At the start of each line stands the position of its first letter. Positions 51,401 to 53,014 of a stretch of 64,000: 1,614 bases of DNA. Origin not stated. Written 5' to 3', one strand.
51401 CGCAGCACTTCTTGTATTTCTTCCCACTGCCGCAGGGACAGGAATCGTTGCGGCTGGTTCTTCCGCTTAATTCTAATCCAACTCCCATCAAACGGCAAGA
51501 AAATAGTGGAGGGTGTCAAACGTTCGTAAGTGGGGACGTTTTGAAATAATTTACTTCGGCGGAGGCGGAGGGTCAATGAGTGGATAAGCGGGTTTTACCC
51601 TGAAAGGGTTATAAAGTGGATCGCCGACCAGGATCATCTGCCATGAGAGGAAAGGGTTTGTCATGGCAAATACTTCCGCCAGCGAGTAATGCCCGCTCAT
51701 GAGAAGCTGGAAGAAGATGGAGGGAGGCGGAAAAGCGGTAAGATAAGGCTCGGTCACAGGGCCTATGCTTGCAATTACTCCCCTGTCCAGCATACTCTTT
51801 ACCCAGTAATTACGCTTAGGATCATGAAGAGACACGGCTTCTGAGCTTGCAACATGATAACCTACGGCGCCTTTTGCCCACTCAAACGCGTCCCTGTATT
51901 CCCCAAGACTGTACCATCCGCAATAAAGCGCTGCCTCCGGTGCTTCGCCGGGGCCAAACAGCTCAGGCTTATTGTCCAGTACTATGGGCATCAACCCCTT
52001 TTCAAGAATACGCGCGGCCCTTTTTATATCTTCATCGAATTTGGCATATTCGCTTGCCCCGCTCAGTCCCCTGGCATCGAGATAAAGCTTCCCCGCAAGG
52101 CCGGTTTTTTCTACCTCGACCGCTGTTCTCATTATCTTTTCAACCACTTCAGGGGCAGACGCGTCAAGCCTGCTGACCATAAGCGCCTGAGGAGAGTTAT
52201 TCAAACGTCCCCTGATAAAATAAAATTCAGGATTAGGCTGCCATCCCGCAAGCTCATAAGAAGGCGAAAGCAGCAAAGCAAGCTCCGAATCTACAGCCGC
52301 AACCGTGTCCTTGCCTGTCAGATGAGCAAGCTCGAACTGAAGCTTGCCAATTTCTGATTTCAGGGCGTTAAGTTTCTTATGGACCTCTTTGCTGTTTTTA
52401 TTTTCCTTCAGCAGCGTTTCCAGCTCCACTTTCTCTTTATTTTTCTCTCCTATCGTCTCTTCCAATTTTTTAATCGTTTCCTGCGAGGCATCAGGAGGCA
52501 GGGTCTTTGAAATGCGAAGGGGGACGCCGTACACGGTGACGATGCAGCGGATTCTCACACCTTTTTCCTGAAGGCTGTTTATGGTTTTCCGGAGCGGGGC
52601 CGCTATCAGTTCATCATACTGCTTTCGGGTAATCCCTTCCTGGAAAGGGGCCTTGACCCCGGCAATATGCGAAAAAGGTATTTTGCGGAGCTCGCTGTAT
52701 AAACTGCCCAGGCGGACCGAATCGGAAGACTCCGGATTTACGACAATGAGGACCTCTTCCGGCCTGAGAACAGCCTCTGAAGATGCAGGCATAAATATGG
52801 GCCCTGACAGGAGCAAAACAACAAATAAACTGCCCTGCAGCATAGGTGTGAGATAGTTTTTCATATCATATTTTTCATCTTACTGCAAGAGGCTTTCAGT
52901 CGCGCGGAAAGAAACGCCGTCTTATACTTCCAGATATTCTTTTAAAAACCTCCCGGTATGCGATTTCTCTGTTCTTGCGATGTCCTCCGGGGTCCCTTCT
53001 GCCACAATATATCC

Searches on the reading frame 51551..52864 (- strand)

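Call 3: search_protein_families(library=pfam, proteins=[window:51551-52864:-], max_evalue=0.1)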
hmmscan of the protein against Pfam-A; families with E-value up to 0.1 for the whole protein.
window:51551-52864:- (437 aa): 1 family
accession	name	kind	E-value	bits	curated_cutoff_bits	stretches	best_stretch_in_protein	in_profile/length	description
PF20570.3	DUF6779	-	0.032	15.3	28.1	1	132-187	42-95/108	Domain of unknown function (DUF6779)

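Call 6: search_protein_families(library=ncbifam, proteins=[window:51551-52864:-], max_evalue=0.01)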
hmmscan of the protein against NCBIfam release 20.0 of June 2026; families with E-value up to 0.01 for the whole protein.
window:51551-52864:- (437 aa): 2 families
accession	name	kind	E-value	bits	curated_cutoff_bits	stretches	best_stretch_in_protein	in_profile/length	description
TIGR03790.1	TIGR03790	subfamily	2e-73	247.7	67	1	36-408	1-316/316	TIGR03790 family protein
NF045487.1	ASRP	equivalog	0.0091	14.6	300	0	128-184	382-436/593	archaea-specific SMC-related protein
